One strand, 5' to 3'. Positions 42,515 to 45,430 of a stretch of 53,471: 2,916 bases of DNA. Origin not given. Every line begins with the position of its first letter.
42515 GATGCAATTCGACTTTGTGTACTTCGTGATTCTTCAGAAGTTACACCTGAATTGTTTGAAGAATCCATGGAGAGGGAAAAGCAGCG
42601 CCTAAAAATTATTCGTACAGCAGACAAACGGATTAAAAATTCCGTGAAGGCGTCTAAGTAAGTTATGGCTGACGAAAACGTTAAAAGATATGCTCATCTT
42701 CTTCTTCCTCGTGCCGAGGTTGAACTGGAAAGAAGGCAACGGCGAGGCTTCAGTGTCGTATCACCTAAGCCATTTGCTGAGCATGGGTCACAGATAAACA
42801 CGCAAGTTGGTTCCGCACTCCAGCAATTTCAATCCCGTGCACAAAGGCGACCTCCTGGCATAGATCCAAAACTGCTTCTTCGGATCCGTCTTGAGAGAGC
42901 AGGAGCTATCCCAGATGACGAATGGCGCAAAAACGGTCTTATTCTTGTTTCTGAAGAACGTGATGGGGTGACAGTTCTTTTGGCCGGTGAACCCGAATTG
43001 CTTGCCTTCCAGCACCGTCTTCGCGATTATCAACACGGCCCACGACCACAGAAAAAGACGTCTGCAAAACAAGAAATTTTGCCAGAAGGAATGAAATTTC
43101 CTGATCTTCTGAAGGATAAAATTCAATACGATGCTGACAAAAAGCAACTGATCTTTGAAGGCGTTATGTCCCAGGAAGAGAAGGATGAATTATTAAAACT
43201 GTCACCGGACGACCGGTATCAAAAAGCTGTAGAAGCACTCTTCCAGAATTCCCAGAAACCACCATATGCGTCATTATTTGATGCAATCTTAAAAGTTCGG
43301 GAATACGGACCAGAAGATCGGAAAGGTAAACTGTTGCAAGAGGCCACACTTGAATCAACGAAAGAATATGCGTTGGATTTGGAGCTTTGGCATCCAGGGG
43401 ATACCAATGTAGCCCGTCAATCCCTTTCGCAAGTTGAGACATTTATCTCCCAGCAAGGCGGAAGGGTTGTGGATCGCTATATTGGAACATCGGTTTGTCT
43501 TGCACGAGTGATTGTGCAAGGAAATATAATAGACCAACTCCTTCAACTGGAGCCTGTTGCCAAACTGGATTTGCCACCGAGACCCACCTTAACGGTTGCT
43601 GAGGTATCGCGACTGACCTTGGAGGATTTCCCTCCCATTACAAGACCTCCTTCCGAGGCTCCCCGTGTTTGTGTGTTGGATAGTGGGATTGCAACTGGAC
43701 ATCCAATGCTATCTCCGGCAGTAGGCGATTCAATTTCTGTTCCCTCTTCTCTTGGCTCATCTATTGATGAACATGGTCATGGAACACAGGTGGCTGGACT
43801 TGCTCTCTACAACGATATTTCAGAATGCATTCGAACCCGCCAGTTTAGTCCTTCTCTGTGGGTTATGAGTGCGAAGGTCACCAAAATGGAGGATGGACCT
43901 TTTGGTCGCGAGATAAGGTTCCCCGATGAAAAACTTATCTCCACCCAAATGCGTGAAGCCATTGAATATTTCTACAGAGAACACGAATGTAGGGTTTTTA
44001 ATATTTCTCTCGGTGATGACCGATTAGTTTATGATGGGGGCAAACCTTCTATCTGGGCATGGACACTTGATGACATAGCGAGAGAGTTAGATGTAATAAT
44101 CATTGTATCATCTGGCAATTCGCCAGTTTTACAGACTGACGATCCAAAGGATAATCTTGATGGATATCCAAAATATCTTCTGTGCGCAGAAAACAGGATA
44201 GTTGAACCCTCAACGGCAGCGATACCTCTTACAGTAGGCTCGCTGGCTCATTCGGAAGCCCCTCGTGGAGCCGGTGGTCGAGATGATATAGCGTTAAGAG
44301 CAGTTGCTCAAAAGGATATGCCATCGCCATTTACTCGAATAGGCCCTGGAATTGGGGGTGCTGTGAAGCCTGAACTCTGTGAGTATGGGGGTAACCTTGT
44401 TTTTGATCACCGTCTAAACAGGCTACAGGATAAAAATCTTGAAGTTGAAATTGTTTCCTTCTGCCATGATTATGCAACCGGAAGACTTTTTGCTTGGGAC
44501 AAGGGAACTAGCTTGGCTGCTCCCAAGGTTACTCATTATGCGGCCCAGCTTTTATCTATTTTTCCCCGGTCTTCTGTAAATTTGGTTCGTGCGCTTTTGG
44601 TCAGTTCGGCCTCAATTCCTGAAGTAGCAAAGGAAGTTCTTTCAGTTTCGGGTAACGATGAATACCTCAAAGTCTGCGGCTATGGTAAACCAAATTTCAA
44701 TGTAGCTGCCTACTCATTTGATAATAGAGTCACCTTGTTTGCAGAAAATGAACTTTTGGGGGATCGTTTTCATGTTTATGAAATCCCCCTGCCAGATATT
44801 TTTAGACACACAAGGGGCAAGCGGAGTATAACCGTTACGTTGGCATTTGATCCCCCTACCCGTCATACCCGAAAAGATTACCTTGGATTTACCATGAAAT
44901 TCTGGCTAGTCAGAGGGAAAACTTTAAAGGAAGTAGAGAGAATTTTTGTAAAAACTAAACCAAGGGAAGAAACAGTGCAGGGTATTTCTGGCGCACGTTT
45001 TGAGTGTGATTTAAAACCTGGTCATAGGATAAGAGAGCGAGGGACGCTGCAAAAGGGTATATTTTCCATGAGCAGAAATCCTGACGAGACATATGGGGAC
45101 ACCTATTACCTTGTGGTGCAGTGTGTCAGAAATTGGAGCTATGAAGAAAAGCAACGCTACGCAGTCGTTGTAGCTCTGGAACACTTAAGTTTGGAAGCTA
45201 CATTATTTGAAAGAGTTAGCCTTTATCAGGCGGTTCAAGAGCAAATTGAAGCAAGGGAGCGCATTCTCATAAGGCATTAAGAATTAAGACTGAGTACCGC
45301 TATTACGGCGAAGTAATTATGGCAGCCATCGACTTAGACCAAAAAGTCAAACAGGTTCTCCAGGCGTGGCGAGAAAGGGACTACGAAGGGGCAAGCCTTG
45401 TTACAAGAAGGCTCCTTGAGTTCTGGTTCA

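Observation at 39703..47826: AAA ATPase + S8 protease (IetAS-like) pair nested between the mod and res genes of a Type III-like R-M operon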

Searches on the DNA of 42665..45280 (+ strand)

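Call 77: search_dna_similar(query=L173:5137-8530:+, collection=ecoli_genomes, mode=distant, max_rows=30, rows=spread)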
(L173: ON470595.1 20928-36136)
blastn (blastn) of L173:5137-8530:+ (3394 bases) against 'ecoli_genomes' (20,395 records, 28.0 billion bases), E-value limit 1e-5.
Records with a match: 79; places in all: 79; records where one place covers at least 80% of the query: 78.
Genomes with a match: 79 of 5426; with a place that covers at least 80% of the query: 78. Places per genome that has any: lowest 1, median 1, highest 1. On chromosomes: 79 places; on plasmids: 0.
Best place of each record, by identity: >=99% 78; 60-80% 1.
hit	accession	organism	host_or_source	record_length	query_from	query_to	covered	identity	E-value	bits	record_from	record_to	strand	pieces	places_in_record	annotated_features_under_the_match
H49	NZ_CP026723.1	Escherichia coli strain 266917_2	Homo sapiens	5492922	1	3394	100%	100.0%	0e+0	6121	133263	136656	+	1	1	iteS: S8 family anti-phage peptidase IteS | iteA: anti-phage ATPase IteA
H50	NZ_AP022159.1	Escherichia coli strain WP5-S18-ESBL-07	-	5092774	1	3394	100%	100.0%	0e+0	6121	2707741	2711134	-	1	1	iteS: S8 family anti-phage peptidase IteS | iteA: anti-phage ATPase IteA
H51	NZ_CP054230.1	Escherichia coli strain EcPF14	Homo sapiens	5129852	1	3394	100%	100.0%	0e+0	6121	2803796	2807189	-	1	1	iteS: S8 family anti-phage peptidase IteS | iteA: anti-phage ATPase IteA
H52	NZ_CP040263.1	Escherichia coli strain 631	Bivalve mollusk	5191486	1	3394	100%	100.0%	0e+0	6121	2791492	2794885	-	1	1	iteS: S8 family anti-phage peptidase IteS | iteA: anti-phage ATPase IteA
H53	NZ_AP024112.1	Escherichia coli strain ECSC054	Homo sapiens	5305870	1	3394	100%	100.0%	0e+0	6121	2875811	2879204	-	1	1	iteS: S8 family anti-phage peptidase IteS | iteA: anti-phage ATPase IteA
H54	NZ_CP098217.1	Escherichia coli strain Z0117EC0032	Canis lupus familiaris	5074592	1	3394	100%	100.0%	0e+0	6121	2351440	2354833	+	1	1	iteS: S8 family anti-phage peptidase IteS | iteA: anti-phage ATPase IteA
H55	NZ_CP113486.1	Escherichia coli strain GTEN_23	Homo sapiens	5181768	1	3394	100%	100.0%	0e+0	6121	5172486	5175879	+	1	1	iteS: S8 family anti-phage peptidase IteS | iteA: anti-phage ATPase IteA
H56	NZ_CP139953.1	Escherichia coli strain Nord1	Homo sapiens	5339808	1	3394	100%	100.0%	0e+0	6121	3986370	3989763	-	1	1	iteS: S8 family anti-phage peptidase IteS | iteA: anti-phage ATPase IteA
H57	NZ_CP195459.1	Escherichia coli strain 22AR0747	Homo sapiens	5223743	1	3394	100%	100.0%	0e+0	6121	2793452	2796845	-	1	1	iteS: S8 family anti-phage peptidase IteS | iteA: anti-phage ATPase IteA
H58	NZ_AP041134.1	Escherichia coli strain WR3-3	Homo sapiens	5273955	1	3394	100%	100.0%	0e+0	6121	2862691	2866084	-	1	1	iteS: S8 family anti-phage peptidase IteS | iteA: anti-phage ATPase IteA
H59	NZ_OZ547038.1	Escherichia coli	Homo sapiens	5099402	1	3394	100%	100.0%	0e+0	6121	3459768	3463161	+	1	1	iteS: S8 family anti-phage peptidase IteS | iteA: anti-phage ATPase IteA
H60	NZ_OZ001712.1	Escherichia coli strain JEB8 MIAE 10523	sewage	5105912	1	3394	100%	100.0%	0e+0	6121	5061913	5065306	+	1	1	iteS: S8 family anti-phage peptidase IteS | iteA: anti-phage ATPase IteA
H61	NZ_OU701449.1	Escherichia coli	Homo sapiens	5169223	1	3394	100%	100.0%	0e+0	6121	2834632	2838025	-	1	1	iteS: S8 family anti-phage peptidase IteS | iteA: anti-phage ATPase IteA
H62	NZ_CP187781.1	Escherichia coli strain 097H6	Cattle Egret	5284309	1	3394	100%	100.0%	0e+0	6121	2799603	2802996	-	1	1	iteS: S8 family anti-phage peptidase IteS | iteA: anti-phage ATPase IteA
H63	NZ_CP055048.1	Escherichia coli strain SWHEFF_58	Shek Wu Hui WWTPs_58 WWTPs effluent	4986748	1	3394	100%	100.0%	0e+0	6117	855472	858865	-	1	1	iteS: S8 family anti-phage peptidase IteS | iteA: anti-phage ATPase IteA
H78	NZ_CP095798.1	Escherichia coli strain CT282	avian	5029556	2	3305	62%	65.6%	1e-88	484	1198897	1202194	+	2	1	iteS: S8 family anti-phage peptidase IteS | iteA: anti-phage ATPase IteA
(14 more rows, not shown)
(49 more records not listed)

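Call 78: get_annotated_region(hit=H78, flank=9000)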
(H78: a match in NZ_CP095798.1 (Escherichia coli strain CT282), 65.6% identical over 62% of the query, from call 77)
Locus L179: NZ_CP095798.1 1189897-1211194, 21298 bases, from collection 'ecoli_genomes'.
description: Escherichia coli strain CT282 chromosome, complete genome
organism: Escherichia coli strain CT282 (NCBI taxid 562)
replicon: chromosome; assembly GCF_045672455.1
host: avian; source: -; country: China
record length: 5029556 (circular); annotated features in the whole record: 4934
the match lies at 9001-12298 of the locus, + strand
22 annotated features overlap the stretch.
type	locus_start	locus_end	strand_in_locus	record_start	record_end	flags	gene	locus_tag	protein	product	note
CDS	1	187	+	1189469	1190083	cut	prfH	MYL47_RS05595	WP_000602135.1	peptide chain release factor H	-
CDS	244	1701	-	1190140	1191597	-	pepD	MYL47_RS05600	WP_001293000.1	cytosol nonspecific dipeptidase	-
CDS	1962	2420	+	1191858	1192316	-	gpt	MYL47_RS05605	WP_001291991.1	xanthine phosphoribosyltransferase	-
CDS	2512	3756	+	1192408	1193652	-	frsA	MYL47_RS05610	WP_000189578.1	esterase FrsA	-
CDS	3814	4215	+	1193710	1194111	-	crl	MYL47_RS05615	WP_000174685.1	sigma factor-binding protein Crl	-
CDS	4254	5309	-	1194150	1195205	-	phoE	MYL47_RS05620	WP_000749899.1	phosphoporin PhoE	-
CDS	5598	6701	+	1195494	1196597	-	proB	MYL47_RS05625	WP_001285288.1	glutamate 5-kinase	-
CDS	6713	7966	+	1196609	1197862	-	proA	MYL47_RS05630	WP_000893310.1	glutamate-5-semialdehyde dehydrogenase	-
tRNA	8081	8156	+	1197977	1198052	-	-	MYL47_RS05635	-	tRNA-Thr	-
CDS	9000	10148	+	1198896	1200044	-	iteA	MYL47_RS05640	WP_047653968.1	anti-phage ATPase IteA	-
CDS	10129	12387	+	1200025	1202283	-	iteS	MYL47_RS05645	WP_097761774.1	S8 family anti-phage peptidase IteS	-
CDS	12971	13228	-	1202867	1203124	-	-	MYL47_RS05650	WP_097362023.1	HigA family addiction module antitoxin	-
CDS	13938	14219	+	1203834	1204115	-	-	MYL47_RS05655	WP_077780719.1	hypothetical protein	-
CDS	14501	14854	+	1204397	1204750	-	traJ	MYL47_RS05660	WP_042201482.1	conjugal transfer transcriptional regulator TraJ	-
CDS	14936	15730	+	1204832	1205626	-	trbJ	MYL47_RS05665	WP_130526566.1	P-type conjugative transfer protein TrbJ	-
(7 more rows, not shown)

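Call 80: search_dna_similar(query=L179:9000-12387:+, collection=ecoli_genomes, mode=distant, max_rows=25, rows=spread)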
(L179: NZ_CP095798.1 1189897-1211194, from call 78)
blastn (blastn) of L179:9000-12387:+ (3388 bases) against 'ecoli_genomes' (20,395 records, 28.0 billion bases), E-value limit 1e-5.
Records with a match: 91; places in all: 91; records where one place covers at least 80% of the query: 1.
Genomes with a match: 91 of 5426; with a place that covers at least 80% of the query: 1. Places per genome that has any: lowest 1, median 1, highest 1. On chromosomes: 91 places; on plasmids: 0.
Best place of each record, by identity: >=99% 1; 60-80% 90.
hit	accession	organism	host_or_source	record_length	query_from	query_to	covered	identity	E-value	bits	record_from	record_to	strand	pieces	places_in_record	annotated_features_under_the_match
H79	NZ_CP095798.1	Escherichia coli strain CT282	avian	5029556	1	3388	100%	100.0%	0e+0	6111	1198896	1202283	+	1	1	iteS: S8 family anti-phage peptidase IteS | iteA: anti-phage ATPase IteA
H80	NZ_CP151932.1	Escherichia coli strain 8178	Mus musculus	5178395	2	3299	63%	65.8%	4e-94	502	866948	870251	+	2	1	iteS: S8 family anti-phage peptidase IteS | iteA: anti-phage ATPase IteA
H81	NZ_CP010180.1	Escherichia coli strain M1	mouse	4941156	2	3299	63%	65.8%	2e-92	498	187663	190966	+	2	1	iteS: S8 family anti-phage peptidase IteS | iteA: anti-phage ATPase IteA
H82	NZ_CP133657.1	Escherichia coli strain CEC15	rodents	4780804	2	3299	63%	65.8%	2e-92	498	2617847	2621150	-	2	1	iteS: S8 family anti-phage peptidase IteS | iteA: anti-phage ATPase IteA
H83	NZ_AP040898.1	Escherichia coli strain c1-17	Homo sapiens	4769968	2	3299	63%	65.8%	2e-92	498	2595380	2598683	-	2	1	iteS: S8 family anti-phage peptidase IteS | iteA: anti-phage ATPase IteA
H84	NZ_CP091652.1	Escherichia coli strain KMi025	river water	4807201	2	3299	63%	65.7%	2e-92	498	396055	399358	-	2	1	iteS: S8 family anti-phage peptidase IteS | iteA: anti-phage ATPase IteA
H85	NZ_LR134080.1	Escherichia coli strain NCTC9082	missing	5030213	2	3299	63%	65.7%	2e-92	498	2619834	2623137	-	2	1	iteS: S8 family anti-phage peptidase IteS | iteA: anti-phage ATPase IteA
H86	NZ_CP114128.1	Escherichia coli strain PE164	pig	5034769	2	3299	63%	65.7%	2e-91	493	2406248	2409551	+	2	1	iteS: S8 family anti-phage peptidase IteS | iteA: anti-phage ATPase IteA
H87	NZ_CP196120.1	Escherichia coli strain B19695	Homo sapiens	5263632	2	3299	63%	65.6%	3e-89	486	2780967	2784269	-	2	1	S8 family peptidase | iteA: anti-phage ATPase IteA | hypothetical protein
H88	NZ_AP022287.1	Escherichia coli strain WP9-S17-ESBL-11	-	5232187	2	3299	63%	65.6%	1e-88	484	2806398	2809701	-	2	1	iteS: S8 family anti-phage peptidase IteS | iteA: anti-phage ATPase IteA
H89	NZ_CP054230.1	Escherichia coli strain EcPF14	Homo sapiens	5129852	2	3299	63%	65.6%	1e-88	484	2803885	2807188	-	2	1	iteS: S8 family anti-phage peptidase IteS | iteA: anti-phage ATPase IteA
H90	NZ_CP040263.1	Escherichia coli strain 631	Bivalve mollusk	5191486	2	3299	63%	65.6%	1e-88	484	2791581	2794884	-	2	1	iteS: S8 family anti-phage peptidase IteS | iteA: anti-phage ATPase IteA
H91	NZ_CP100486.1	Escherichia coli strain LH85-a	Gallus gallus domesticus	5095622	2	3299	63%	65.6%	1e-88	484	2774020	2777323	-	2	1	iteS: S8 family anti-phage peptidase IteS | iteA: anti-phage ATPase IteA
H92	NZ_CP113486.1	Escherichia coli strain GTEN_23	Homo sapiens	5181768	2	3299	63%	65.6%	1e-88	484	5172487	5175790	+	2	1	iteS: S8 family anti-phage peptidase IteS | iteA: anti-phage ATPase IteA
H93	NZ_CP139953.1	Escherichia coli strain Nord1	Homo sapiens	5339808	2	3299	63%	65.6%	1e-88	484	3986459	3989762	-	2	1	iteS: S8 family anti-phage peptidase IteS | iteA: anti-phage ATPase IteA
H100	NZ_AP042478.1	Escherichia coli strain OkiPb01675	bovine feces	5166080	554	746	6%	70.4%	5e-11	81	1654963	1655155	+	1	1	AAA family ATPase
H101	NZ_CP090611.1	Escherichia coli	pig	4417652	2391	2554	5%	69.5%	4e-6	65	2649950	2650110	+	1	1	S8 family peptidase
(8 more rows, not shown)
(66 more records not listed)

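Call 81: get_annotated_region(hit=H101, flank=9000)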
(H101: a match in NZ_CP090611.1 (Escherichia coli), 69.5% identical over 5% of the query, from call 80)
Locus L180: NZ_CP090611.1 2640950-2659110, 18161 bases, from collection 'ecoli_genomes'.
description: Escherichia coli isolate DCE7 chromosome, complete genome
organism: Escherichia coli (NCBI taxid 562)
replicon: chromosome; assembly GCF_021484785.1
host: pig; source: lung; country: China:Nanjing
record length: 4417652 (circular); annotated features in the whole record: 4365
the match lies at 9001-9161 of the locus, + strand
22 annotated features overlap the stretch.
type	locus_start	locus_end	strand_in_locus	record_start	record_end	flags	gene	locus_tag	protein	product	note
CDS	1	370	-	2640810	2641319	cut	-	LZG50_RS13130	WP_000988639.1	head completion/stabilization protein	-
CDS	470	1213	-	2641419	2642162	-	-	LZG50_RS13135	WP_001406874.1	terminase endonuclease subunit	-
CDS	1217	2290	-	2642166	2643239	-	-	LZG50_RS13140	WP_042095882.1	phage major capsid protein, P2 family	-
CDS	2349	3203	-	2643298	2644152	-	-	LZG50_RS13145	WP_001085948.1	GPO family capsid scaffolding protein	-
CDS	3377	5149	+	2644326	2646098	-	-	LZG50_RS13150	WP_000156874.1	terminase ATPase subunit family protein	-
CDS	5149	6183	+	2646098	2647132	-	-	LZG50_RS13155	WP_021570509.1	phage portal protein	-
CDS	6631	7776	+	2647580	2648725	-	-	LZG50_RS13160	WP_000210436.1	AAA family ATPase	-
CDS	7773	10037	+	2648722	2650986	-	-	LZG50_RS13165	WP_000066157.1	S8 family peptidase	-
CDS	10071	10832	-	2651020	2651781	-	-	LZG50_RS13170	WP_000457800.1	hypothetical protein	-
CDS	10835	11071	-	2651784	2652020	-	-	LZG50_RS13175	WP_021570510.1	hypothetical protein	-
CDS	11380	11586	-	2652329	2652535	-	-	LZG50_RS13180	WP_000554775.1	hypothetical protein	-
CDS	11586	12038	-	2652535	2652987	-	-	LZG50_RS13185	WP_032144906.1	DUF3850 domain-containing protein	-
CDS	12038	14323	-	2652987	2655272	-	-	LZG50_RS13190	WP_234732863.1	replication endonuclease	-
CDS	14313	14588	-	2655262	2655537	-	-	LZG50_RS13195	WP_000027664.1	DUF5405 family protein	-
CDS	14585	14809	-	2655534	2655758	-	-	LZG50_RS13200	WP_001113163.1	TraR/DksA family transcriptional regulator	-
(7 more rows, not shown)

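Call 82: get_annotated_region(hit=H100, flank=9000)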
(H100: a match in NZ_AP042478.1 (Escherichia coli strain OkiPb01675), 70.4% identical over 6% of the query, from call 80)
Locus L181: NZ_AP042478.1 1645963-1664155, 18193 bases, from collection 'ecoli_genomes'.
description: Escherichia coli strain OkiPb01675 chromosome, complete genome
organism: Escherichia coli strain OkiPb01675 (NCBI taxid 562)
replicon: chromosome; assembly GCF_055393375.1
host: -; source: bovine feces; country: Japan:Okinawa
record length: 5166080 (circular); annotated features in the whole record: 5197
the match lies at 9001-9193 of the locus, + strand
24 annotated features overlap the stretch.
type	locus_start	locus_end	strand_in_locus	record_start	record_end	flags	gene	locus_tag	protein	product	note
CDS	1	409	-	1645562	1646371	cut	recT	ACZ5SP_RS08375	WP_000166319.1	recombination protein RecT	-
CDS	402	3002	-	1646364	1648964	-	recE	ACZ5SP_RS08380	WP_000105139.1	exodeoxyribonuclease VIII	-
CDS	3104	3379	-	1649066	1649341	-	racC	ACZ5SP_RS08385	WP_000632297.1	protein RacC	-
CDS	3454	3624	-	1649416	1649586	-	ydaE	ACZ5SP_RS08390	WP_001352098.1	YdaE family protein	-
CDS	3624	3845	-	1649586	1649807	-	kilR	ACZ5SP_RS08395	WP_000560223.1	killing protein KilR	-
CDS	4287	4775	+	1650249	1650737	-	sieB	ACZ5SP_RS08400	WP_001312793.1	superinfection exclusion B family protein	-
CDS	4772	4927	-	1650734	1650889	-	ydaF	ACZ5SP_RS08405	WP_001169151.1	YdaF family protein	-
CDS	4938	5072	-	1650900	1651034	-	-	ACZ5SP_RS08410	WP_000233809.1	phage protein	-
CDS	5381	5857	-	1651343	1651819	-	racR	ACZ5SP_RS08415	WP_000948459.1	DNA-binding transcriptional repressor RacR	-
CDS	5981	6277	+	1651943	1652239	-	ydaS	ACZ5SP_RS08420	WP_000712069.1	toxin YdaS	-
CDS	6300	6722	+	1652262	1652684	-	ydaT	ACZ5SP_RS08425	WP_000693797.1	toxin YdaT family protein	-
CDS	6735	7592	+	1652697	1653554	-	ydaU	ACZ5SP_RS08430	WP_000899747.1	YdaU family protein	-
CDS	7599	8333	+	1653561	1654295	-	ydaV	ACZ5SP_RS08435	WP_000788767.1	ATP-binding protein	-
CDS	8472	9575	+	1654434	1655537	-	-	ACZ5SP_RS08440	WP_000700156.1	AAA family ATPase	-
CDS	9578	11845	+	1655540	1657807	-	-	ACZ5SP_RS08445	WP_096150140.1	S8 family serine peptidase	-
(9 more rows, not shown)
